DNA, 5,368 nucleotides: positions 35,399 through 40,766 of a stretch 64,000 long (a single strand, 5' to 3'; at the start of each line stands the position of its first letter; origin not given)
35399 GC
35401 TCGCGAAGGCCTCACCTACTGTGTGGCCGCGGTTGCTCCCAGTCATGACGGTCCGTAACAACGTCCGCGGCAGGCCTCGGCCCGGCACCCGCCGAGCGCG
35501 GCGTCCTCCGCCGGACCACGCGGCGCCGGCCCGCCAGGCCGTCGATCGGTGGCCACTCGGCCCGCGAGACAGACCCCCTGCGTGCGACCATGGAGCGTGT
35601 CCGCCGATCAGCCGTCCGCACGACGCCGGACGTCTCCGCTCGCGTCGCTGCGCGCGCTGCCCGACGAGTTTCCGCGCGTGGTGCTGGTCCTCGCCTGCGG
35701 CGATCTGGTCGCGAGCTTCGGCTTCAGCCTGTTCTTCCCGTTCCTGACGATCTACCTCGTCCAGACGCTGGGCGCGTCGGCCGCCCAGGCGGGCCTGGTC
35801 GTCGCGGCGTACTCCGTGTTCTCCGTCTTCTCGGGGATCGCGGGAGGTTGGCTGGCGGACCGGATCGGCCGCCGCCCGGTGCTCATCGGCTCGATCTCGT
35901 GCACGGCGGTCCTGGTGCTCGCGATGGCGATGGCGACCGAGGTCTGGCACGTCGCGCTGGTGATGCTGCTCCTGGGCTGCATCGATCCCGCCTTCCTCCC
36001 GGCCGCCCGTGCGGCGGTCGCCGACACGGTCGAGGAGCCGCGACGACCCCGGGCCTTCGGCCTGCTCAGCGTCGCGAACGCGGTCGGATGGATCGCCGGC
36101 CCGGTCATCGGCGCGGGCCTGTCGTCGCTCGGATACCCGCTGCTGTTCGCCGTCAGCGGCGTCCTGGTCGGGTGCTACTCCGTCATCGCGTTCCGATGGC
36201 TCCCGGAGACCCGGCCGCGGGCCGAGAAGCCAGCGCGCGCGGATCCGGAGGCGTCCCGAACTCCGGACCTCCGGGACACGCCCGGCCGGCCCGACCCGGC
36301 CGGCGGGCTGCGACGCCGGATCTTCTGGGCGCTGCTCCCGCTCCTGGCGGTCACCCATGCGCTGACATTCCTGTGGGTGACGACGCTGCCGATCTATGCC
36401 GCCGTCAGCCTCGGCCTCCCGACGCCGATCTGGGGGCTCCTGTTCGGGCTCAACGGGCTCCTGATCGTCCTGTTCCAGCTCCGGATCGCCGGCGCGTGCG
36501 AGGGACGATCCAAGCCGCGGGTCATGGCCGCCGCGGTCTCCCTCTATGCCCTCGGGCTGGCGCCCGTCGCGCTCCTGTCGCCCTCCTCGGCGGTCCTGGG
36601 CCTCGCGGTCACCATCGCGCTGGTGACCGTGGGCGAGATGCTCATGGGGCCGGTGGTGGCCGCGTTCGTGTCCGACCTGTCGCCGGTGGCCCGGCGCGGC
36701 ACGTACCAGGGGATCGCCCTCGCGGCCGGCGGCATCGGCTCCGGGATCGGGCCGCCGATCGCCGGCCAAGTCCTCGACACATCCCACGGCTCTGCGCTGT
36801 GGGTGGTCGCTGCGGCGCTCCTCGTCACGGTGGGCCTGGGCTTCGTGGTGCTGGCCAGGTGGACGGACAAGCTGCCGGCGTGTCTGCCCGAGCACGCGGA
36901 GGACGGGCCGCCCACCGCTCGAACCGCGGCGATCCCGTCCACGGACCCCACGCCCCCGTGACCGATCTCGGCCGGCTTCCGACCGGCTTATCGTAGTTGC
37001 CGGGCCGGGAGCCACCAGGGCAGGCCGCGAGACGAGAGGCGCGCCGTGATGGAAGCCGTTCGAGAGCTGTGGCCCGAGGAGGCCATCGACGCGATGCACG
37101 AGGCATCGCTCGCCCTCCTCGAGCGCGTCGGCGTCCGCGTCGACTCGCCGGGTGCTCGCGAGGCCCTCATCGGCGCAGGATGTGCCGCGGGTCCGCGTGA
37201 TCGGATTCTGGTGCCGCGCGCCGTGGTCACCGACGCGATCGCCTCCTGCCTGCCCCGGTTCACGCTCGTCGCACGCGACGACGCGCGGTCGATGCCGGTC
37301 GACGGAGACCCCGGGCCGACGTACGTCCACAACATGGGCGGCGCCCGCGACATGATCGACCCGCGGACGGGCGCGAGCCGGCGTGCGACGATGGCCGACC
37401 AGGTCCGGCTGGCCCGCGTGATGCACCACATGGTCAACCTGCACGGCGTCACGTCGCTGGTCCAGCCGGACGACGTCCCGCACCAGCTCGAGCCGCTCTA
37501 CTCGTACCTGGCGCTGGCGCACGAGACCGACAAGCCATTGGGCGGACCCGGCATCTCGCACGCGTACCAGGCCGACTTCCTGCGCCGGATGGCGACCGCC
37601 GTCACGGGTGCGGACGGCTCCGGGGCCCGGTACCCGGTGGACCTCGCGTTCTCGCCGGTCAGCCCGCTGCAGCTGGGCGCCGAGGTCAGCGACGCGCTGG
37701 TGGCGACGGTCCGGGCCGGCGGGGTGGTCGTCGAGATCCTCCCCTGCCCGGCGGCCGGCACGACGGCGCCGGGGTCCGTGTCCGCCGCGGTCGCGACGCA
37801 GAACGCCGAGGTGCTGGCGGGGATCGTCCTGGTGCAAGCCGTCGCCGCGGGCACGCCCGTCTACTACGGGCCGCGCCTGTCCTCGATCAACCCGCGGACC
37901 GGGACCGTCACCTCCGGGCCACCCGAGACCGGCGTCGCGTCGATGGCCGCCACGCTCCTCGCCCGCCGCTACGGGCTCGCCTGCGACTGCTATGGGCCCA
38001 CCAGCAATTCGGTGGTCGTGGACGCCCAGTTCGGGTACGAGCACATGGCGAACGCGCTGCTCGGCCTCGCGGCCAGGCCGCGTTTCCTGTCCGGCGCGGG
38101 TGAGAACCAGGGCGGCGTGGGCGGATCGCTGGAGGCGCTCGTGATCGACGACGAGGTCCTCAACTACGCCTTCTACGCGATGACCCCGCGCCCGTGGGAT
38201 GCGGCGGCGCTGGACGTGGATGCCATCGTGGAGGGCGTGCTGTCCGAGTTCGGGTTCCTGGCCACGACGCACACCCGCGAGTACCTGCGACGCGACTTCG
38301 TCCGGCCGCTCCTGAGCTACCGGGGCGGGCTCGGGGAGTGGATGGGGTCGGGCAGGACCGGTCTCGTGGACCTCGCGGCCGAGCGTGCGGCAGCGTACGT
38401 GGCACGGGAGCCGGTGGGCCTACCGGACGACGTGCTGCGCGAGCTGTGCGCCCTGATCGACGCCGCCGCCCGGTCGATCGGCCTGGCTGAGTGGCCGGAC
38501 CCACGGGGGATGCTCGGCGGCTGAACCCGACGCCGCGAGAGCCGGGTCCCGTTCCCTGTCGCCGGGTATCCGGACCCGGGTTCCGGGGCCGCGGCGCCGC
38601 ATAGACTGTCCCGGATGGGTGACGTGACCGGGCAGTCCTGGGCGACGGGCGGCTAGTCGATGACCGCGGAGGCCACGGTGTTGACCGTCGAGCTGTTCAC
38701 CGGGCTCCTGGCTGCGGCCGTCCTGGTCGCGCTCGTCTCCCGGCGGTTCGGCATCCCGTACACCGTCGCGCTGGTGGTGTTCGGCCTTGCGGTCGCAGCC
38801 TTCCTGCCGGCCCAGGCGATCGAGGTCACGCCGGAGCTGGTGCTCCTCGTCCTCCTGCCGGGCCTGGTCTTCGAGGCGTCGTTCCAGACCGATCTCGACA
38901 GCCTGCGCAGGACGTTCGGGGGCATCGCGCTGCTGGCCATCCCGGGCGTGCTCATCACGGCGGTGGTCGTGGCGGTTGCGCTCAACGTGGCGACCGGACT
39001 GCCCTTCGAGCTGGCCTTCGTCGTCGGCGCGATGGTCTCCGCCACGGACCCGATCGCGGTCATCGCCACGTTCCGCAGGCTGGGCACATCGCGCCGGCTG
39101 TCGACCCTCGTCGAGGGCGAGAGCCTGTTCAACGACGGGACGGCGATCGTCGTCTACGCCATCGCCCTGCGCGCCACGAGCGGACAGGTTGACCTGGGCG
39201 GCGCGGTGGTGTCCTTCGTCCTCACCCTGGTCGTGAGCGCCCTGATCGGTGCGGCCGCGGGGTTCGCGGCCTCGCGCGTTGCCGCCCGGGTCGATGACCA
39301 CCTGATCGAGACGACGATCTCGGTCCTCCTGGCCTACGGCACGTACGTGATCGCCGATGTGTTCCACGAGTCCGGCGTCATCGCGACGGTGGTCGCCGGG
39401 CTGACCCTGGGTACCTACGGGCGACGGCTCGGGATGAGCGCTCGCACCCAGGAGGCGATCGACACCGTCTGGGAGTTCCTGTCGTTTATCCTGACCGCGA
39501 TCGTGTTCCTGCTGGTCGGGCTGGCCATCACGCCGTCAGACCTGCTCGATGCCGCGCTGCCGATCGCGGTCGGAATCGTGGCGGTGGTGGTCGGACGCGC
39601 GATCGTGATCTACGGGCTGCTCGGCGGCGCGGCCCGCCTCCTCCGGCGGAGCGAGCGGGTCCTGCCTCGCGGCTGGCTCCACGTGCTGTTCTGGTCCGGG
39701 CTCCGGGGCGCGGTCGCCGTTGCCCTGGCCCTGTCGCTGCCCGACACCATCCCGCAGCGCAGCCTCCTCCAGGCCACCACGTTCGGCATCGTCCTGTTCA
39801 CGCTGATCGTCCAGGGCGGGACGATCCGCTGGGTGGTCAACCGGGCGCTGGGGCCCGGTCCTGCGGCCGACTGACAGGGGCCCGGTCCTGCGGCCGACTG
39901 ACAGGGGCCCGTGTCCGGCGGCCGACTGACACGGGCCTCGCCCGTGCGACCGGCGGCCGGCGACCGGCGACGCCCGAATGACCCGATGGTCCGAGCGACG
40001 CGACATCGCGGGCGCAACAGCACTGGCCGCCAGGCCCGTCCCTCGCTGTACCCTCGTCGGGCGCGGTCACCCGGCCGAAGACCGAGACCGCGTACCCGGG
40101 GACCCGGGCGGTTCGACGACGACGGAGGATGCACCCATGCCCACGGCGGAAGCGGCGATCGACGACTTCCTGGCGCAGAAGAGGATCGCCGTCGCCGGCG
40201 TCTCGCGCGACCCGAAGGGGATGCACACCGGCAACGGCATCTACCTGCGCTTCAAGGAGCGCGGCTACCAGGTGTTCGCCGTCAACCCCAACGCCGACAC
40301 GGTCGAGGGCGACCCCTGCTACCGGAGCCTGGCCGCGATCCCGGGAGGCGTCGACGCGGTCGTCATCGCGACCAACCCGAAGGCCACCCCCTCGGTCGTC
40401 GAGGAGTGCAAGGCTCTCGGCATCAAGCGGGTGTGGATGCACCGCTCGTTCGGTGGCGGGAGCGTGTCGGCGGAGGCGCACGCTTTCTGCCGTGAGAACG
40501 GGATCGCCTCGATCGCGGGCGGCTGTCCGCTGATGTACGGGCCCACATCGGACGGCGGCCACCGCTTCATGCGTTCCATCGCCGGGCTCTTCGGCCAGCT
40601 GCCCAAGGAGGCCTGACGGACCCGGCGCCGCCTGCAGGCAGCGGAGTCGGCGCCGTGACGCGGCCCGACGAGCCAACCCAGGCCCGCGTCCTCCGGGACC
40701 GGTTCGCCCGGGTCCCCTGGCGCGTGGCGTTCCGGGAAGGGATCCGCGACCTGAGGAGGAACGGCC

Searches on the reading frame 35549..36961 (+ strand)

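Call 12: search_protein_families(library=pfam, proteins=[window:35549-36961:+], max_evalue=0.01)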
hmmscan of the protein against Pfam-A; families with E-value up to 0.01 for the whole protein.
window:35549-36961:+ (470 aa): 5 families
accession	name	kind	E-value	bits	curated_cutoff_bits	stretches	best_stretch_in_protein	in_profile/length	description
PF07690.21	MFS_1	-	2.1e-52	178.6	33.4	2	49-366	2-311/347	Major Facilitator Superfamily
PF12832.13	MFS_1_like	-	1.1e-16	61.3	25.2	1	59-418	15-371/373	MFS_1 like family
PF00083.30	Sugar_tr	-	5.9e-10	39.1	22.3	2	75-206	42-180/452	Sugar (and other) transporter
PF05977.19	MFS_3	-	1.1e-06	27.9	27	1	69-205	35-177/524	Transmembrane secretion effector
PF01306.25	LacY_symp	-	9.2e-06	25.1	24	1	57-202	21-172/413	LacY proton/sugar symporter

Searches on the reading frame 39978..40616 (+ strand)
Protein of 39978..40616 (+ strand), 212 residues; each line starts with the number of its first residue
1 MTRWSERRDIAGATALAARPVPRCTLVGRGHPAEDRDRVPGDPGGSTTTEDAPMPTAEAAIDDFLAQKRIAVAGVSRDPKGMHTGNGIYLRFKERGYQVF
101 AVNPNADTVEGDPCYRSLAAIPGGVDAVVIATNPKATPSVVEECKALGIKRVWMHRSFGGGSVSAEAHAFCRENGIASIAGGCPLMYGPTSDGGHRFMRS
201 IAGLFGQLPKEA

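Call 46: search_protein_families(library=pfam, proteins=[window:39978-40616:+], max_evalue=0.001)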
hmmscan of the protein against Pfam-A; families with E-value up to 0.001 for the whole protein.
window:39978-40616:+ (212 aa): 3 families
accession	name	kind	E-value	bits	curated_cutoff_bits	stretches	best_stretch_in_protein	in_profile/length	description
PF13380.12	CoA_binding_2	-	1.5e-28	100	22.8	1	68-188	1-115/116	CoA binding domain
PF02629.25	CoA_binding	-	2.2e-06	28.7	22.3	1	68-154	4-93/97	CoA binding domain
PF13460.12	NAD_binding_10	-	0.0004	20.7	27.2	0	99-167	34-108/184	NAD(P)H-binding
